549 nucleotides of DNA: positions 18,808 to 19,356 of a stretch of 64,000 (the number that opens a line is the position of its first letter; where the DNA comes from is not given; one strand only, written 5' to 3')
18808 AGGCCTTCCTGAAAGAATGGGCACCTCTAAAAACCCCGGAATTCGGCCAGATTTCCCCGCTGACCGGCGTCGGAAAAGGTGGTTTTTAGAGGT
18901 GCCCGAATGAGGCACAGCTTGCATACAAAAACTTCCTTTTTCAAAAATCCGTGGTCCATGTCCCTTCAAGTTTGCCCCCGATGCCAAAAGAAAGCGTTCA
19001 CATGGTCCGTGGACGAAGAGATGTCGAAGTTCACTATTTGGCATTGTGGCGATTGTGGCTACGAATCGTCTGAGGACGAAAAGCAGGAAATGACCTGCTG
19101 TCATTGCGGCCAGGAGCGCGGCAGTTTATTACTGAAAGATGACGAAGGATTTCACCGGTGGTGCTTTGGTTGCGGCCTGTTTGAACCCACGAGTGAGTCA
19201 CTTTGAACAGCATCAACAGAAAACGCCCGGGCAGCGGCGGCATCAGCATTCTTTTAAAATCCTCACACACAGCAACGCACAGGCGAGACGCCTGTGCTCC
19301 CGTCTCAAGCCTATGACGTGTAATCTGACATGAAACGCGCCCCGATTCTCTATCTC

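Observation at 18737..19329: Inverted-repeat-bounded lower-GC cassette carrying a double zinc-ribbon ORF, inserted inside the halogenase-like cluster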

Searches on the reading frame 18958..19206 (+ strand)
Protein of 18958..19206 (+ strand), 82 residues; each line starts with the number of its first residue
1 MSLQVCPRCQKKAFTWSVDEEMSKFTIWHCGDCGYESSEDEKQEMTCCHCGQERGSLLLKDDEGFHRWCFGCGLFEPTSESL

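Call 7: search_protein_families(library=pfam, proteins=[window:18958-19206:+], max_evalue=0.01)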
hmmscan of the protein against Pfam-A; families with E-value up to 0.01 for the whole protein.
window:18958-19206:+ (82 aa): 3 families
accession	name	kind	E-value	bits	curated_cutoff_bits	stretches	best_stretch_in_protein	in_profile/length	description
PF21957.2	Zn_ribbon_16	-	0.0015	18.8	27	1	5-37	16-48/65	Zinc beta-ribbon finger, putative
PF12760.12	Zn_ribbon_IS1595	-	0.0029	18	25.4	1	4-35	19-45/46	Transposase zinc-ribbon domain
PF09526.16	DUF2387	-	0.0082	16.6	25.9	0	5-42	10-45/72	Probable metal-binding protein (DUF2387)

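Call 10: find_homologous_proteins(query=window:18958-19203:+, max_evalue=0.01)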
Query seq(82 aa): no candidate shares three 5-residue words with the query. No homologue found.
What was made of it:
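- Tried and rejected: It found no homologue (call 10).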

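Call 15: find_encoding_contigs(protein=window:18958-19206:+, flank=10000, max_places=10)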
Protein window:18958-19206:+ (82 aa): no gene with exactly this product is on record in the collection.

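Call 23: search_protein_representatives(protein=window:18958-19203:+)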
Query: 82 residues. Proteins with E-value up to 0.001 (for the whole library): 139; up to 1e-10: 50; up to 1e-30: 0. The best 139 are listed.
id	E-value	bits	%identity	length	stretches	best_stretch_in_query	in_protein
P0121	1.5e-25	105.1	51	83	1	2-81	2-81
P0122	2.4e-25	104.4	54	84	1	1-81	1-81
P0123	8.1e-25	102.8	56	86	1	1-80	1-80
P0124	7.7e-24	99.6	48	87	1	1-81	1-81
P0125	3.9e-22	94.2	55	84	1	1-78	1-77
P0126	8.4e-22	93.1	51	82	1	1-81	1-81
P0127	7.9e-21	90.0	53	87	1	1-78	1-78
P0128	1.7e-19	85.8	48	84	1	1-80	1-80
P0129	5.4e-19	84.1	53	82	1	1-73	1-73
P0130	5.7e-18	80.9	51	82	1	1-77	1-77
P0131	8.1e-18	80.4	51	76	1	1-74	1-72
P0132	5.4e-16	74.5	47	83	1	1-77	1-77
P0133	3.6e-15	71.9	48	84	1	3-72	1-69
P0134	3.8e-15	71.8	43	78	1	1-78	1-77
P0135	1.1e-14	70.4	47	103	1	1-73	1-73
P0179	1.2e-09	54.2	39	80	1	2-73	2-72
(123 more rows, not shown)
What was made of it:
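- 18958..19206 (+): Gene for an 82-aa acidic protein with two CxxC...CxxC zinc ribbons, a member of an uncurated family of about 80 aa. 139 cluster representatives at E<=1e-3 and 50 at E<=1e-10, nearly all full length (call 23).
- Tried and rejected: The exhaustive HMMER search was needed (call 23).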

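Call 30: find_encoding_contigs(protein=P0122, flank=5000, max_places=6)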
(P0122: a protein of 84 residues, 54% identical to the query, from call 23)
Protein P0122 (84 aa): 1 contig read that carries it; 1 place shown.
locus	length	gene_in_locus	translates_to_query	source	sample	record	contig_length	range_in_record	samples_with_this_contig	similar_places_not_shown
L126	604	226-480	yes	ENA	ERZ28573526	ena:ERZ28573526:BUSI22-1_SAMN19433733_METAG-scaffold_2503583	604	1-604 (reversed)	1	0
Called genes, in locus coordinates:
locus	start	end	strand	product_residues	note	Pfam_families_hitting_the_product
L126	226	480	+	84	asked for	PF07282:Cas12f1-like_TNB (faint)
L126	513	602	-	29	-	?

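Call 31: find_homologous_proteins(query=A1, max_evalue=0.00001)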
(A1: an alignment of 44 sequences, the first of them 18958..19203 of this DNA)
Query A1 (44 sequences) (82 aa, profile of the alignment): 25 proteins with E <= 0.00001 among 227 candidates.
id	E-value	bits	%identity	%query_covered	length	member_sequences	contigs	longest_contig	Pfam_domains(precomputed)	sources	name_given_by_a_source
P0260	1.4e-25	107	42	89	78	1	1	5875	PF12760.13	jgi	jgi:hypothetical protein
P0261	1.6e-24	103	38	93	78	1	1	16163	-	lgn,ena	-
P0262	7.7e-24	101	45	94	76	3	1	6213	-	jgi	jgi:hypothetical protein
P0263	1.4e-23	100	42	93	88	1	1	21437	-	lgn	-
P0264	1.4e-23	100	42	88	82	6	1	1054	-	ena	-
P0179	6.3e-23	98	40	89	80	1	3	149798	-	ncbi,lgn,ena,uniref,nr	ncbi:hypothetical protein [Chitinophaga sp. CB10]|uniref:hypothetical protein n=1 Tax=Chitinophaga s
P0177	6.4e-23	98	38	88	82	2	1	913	-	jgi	jgi:ssDNA-binding Zn-finger/Zn-ribbon topoisomerase 1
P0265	1.5e-22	97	42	94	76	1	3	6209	-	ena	-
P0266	3.0e-22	96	42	93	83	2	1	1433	-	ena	-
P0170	8.1e-22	95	35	88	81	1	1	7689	PF12760.13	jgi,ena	-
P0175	1.0e-21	94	37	96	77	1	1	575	PF12760.13,PF08271.18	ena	-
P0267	1.5e-21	94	41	98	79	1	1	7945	-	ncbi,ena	-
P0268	1.7e-21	94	42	88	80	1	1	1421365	-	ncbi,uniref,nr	ncbi:hypothetical protein [Chitinophaga varians]|uniref:hypothetical protein n=1 Tax=Chitinophaga va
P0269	3.4e-21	93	42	93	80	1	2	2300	-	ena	-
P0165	1.4e-20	91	40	88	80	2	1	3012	PF21349.3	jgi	-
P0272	1.8e-19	87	41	89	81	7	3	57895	-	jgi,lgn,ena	jgi:hypothetical protein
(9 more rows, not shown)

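Call 33: list_cluster_members(proteins=[P0121, P0123, P0124, P0125, P0126, P0127, P0128, P0129, P0130, P0131])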
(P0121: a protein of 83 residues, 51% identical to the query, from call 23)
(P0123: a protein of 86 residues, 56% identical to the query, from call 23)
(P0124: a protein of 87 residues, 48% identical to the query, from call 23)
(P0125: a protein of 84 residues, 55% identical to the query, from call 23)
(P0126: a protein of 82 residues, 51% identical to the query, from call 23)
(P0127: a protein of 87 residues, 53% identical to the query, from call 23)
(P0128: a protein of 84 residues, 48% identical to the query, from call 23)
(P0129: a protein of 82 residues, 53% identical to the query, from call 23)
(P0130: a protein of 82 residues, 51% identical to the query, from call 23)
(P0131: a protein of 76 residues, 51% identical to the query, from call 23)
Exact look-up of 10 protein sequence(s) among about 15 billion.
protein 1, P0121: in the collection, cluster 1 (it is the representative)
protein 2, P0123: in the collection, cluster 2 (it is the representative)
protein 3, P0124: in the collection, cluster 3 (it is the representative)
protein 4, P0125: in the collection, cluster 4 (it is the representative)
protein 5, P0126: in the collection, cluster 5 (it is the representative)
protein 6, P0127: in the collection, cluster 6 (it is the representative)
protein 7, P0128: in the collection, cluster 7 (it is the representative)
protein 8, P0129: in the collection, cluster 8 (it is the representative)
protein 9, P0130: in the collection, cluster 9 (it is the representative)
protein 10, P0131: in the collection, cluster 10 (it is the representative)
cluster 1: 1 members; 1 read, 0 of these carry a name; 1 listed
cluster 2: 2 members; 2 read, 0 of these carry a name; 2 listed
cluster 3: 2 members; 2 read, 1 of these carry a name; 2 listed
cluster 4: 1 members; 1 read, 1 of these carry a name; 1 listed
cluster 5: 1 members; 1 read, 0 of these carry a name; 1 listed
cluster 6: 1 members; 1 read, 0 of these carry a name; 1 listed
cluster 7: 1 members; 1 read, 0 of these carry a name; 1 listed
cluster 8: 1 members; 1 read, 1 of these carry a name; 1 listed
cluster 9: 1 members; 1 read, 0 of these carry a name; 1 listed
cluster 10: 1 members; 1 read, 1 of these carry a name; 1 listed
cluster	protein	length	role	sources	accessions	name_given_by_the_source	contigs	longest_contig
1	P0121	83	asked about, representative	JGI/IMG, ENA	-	-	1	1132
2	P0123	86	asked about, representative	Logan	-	-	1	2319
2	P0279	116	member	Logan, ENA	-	-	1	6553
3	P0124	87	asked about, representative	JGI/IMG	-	hypothetical protein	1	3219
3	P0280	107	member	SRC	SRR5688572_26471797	-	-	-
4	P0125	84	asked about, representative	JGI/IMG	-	hypothetical protein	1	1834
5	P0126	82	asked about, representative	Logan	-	-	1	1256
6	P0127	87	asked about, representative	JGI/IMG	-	-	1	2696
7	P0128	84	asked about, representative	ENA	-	-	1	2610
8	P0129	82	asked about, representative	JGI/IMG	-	transposase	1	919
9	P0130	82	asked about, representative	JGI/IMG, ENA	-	-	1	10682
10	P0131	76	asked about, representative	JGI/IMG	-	Zn finger protein HypA/HybF involved in hydrogenase expression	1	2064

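Call 35: find_encoding_contigs(protein=P0130, flank=5000, max_places=4)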
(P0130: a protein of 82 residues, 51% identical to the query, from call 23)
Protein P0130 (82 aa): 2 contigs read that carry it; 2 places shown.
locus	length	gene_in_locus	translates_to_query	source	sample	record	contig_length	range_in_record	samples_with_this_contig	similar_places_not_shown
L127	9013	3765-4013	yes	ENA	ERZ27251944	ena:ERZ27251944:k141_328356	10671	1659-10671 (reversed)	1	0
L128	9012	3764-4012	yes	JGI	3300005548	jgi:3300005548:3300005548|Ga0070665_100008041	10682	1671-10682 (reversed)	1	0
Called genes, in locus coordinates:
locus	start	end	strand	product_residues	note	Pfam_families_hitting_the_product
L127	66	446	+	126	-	-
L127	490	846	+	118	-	-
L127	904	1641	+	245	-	-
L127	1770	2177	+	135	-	-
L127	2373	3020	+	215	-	-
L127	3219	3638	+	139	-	-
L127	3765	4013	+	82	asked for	PF12760:Zn_ribbon_IS1595 (faint), PF21349:RUBY_RBDX (faint)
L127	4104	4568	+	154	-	-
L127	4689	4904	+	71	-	-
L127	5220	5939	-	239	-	PF20772:TACO1_YebC_N, PF01709:Transcrip_reg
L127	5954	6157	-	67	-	-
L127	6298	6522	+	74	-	PF11149:DUF2924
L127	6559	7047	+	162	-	PF00239:Resolvase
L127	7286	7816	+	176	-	-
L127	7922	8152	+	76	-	-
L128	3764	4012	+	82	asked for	PF12760:Zn_ribbon_IS1595 (faint), PF21349:RUBY_RBDX (faint)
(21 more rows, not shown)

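Call 36: find_encoding_contigs(protein=P0279, flank=5000, max_places=4)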
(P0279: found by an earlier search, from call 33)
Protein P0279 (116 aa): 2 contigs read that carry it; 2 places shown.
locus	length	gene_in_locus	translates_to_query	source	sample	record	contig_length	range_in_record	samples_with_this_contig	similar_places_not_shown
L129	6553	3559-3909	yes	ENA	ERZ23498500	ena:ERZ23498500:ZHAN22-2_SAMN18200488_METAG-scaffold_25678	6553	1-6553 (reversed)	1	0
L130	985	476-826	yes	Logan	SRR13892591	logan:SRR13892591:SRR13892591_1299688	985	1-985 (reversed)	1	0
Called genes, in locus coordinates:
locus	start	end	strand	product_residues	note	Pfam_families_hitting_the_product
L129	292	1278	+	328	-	-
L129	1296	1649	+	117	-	-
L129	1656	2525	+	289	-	-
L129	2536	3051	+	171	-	-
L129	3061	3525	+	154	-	-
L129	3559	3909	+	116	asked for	-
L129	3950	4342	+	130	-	-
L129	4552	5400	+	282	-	-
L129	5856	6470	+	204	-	PF19570:DUF6088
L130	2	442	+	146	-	?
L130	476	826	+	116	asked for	-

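Call 39: find_related_loci(query=window:18958-19203:+, collection=metagenome_contigs, flank=4000)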
Query seq(82 aa) (82 aa) in metagenome_contigs; peptide patterns used: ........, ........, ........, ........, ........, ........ (x = any residue, [..] = any of these).
92 stretches matched a pattern; 1 encode a relative of the query (tblastn E <= 1e-3); 1 distinct loci.
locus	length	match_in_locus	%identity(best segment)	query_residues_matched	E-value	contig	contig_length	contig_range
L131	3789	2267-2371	37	6-38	6e-6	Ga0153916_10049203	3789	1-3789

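Call 41: search_protein_families(library=phrogs, proteins=[window:18958-19203:+, P0130, P0279, P0122, P0179], max_evalue=0.01)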
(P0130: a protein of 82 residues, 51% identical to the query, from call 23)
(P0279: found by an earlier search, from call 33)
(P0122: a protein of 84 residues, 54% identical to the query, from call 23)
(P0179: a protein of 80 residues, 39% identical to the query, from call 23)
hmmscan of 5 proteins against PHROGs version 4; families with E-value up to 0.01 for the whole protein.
window:18958-19203:+ (82 aa): 0 families

P0130 (82 aa): 2 families
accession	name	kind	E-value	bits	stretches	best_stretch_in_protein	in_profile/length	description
phrog_5602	-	unknown function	0.0038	17.9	0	6-43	21-58/60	-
phrog_6422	-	moron, auxiliary metabolic gene and host takeover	0.0047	18.3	0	3-34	30-59/120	Lar-like restriction alleviation protein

P0279 (116 aa): 1 family
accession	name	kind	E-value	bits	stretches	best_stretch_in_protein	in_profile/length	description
phrog_17723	-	unknown function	0.0012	19.8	0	1-36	1-38/47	-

P0122 (84 aa): 2 families
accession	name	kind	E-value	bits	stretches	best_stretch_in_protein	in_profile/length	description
phrog_26488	-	unknown function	0.0014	19.8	1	4-73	22-89/104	-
phrog_17087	-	unknown function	0.0039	18.4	0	3-42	88-123/141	-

P0179 (80 aa): 1 family
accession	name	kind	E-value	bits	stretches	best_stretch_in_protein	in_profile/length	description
phrog_20819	-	unknown function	0.0045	17.5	1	3-69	188-256/288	-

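Call 42: search_protein_families(library=padloc, proteins=[window:18958-19203:+, P0130, P0279, P0122, P0179], max_evalue=0.01)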
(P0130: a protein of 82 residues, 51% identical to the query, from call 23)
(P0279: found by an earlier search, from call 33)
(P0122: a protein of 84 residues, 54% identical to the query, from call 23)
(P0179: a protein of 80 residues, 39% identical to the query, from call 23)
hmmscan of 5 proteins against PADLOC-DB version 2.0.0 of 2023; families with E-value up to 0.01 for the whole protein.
window:18958-19203:+ (82 aa): 1 family
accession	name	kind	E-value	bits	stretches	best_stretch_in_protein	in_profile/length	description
PDLC00036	DruE3|DruE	-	0.0036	12.3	1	18-62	1346-1392/2023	SNF2 family N-terminal domain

P0130 (82 aa): 0 families

P0279 (116 aa): 3 families
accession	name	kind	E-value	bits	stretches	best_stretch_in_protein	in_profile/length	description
PDLC00035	DruE3|DruE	-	0.00063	15.5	1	17-65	1363-1413/1460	SNF2 family N-terminal domain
PDLC00258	LmuB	-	0.0034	14.8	1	41-67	283-309/376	AAA ATPase domain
PDLC00037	DruE3|DruE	-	0.0091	11.7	1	18-55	1365-1405/2055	SNF2 family N-terminal domain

P0122 (84 aa): 2 families
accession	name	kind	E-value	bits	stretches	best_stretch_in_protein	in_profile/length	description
PDLC01691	Cas12f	-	0.005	14.8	1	4-40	289-318/332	CAS-V-F; effector__SPE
PDLC00930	Cas12u1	-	0.0097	12.8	0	4-50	493-529/533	Cas12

P0179 (80 aa): 2 families
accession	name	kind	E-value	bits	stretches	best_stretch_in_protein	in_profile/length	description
PDLC04162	HEC-08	-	0.00013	19.2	1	4-72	204-268/358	-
PDLC05059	PDC-S64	-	0.0018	15.3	0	3-38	261-291/339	-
